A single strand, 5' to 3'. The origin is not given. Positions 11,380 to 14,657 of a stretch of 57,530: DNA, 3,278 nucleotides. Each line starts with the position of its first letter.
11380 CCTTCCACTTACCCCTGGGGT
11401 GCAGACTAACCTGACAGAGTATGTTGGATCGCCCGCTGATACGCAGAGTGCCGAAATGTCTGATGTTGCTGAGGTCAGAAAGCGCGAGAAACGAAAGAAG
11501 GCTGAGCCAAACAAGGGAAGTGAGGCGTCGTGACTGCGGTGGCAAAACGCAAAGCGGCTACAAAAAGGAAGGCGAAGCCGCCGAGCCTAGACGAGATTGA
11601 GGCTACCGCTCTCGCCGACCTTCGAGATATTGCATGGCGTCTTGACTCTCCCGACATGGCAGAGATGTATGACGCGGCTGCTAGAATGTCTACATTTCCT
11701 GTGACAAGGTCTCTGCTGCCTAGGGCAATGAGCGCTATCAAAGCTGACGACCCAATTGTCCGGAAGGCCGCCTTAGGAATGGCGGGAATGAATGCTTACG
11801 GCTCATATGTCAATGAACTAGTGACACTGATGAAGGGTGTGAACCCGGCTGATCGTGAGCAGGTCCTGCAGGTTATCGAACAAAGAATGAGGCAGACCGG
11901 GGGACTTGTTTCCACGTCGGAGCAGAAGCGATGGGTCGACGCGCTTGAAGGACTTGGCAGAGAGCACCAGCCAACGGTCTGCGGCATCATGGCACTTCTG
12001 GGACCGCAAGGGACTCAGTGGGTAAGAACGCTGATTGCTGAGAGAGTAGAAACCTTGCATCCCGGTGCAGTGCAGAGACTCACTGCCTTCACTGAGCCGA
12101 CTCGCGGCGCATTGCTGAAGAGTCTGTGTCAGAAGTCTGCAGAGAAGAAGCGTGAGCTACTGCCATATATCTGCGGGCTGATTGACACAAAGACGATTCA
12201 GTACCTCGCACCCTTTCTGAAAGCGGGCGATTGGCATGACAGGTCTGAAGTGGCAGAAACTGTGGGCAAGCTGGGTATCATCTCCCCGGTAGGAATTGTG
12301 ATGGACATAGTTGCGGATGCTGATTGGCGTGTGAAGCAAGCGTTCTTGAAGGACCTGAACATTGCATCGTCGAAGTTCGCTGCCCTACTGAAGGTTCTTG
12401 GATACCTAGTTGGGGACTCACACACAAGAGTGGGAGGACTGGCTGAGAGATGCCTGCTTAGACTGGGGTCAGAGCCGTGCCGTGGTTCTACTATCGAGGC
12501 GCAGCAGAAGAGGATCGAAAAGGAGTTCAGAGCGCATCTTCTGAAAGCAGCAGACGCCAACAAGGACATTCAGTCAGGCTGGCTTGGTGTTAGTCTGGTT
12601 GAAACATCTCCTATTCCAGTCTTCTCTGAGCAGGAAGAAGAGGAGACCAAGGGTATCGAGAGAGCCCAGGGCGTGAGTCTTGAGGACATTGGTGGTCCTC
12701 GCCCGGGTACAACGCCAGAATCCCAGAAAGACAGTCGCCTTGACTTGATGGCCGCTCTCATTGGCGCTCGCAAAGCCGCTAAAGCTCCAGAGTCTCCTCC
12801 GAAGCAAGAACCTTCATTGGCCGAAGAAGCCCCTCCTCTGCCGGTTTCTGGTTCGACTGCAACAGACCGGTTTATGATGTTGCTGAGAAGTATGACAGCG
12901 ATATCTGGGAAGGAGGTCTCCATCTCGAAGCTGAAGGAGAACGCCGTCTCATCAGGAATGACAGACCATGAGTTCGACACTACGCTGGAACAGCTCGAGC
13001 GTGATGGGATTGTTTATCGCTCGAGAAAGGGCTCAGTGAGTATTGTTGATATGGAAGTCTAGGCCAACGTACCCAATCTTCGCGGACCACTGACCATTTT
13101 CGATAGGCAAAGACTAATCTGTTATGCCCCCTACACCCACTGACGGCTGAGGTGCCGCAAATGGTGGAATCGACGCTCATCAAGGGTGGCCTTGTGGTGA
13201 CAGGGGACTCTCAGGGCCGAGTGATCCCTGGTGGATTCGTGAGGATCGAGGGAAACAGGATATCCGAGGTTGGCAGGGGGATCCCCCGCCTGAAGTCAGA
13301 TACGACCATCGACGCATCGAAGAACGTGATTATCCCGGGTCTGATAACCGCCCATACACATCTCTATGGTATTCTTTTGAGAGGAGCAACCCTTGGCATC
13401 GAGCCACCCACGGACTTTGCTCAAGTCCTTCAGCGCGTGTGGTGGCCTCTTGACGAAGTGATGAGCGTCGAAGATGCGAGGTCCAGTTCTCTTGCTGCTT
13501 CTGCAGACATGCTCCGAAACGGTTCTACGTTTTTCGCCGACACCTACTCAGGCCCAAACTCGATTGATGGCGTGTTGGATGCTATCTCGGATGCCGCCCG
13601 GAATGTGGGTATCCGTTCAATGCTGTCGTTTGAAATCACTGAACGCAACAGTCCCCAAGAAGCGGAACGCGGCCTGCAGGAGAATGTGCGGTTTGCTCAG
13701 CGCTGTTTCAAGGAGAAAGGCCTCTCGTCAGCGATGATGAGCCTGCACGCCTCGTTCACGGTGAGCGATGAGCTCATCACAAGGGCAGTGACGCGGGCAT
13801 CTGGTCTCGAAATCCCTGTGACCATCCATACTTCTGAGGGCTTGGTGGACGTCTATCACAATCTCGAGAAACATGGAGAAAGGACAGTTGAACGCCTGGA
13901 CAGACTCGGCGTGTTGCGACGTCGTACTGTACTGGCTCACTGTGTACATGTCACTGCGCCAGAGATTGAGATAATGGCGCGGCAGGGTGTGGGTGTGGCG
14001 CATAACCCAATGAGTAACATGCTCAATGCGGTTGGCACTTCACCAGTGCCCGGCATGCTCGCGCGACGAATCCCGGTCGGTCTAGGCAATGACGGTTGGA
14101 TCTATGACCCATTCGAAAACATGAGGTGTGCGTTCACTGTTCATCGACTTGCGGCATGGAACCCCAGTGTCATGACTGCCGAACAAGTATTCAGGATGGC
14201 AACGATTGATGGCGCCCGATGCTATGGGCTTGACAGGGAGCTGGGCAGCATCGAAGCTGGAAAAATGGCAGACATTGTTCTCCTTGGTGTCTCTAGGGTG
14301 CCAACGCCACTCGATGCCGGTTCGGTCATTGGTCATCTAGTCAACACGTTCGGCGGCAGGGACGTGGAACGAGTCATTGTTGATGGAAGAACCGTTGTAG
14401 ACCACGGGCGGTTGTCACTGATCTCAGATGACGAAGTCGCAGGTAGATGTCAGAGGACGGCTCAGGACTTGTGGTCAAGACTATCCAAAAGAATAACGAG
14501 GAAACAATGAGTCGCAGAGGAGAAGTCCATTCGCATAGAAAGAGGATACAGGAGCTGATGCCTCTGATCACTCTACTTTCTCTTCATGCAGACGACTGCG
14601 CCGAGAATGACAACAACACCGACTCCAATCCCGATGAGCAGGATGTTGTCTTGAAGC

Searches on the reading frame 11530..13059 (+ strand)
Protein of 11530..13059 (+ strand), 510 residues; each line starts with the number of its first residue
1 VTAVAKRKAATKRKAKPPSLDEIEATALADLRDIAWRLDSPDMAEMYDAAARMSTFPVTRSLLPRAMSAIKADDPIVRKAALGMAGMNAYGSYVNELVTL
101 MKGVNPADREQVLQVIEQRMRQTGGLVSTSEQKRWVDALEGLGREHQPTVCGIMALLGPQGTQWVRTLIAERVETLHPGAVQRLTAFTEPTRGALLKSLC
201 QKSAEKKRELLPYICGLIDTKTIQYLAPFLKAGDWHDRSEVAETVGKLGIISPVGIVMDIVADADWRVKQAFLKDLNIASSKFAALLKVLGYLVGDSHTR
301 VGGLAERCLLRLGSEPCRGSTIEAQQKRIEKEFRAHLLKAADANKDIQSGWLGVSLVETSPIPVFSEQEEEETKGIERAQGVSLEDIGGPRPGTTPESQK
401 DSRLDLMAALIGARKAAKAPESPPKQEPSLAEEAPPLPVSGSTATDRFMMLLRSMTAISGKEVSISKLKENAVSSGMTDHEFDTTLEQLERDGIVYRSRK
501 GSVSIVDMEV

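Call 83: search_protein_families(library=pfam, proteins=[window:11530-13059:+], max_evalue=0.001)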
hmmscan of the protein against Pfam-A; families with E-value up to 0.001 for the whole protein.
window:11530-13059:+ (510 aa): 1 family
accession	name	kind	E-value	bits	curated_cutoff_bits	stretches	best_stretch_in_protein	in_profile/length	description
PF13646.12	HEAT_2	-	8e-07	29.7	27.7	0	201-272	11-83/88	HEAT repeats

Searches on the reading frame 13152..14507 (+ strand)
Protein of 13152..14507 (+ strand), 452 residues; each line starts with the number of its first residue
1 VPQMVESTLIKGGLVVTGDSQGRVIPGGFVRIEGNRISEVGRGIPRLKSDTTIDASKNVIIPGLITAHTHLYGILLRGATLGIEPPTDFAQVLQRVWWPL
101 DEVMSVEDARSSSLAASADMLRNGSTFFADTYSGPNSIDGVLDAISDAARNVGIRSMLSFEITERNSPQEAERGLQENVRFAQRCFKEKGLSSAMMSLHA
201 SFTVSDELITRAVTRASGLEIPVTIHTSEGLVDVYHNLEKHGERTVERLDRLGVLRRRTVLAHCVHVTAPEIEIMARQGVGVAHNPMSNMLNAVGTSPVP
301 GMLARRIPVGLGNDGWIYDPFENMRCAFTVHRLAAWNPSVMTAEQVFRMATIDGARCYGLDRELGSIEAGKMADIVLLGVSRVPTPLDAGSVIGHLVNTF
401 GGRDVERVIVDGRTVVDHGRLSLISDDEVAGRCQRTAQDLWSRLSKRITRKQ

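Call 83: search_protein_families(library=pfam, proteins=[window:13152-14507:+], max_evalue=0.001)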
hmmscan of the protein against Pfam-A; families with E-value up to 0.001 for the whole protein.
window:13152-14507:+ (452 aa): 2 families
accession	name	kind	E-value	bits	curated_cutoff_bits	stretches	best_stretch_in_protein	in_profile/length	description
PF01979.26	Amidohydro_1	-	1.3e-56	192.8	25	1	59-415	1-345/345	Amidohydrolase family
PF07969.17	Amidohydro_3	-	2.9e-23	83.5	29.7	1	204-416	259-472/472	Amidohydrolase family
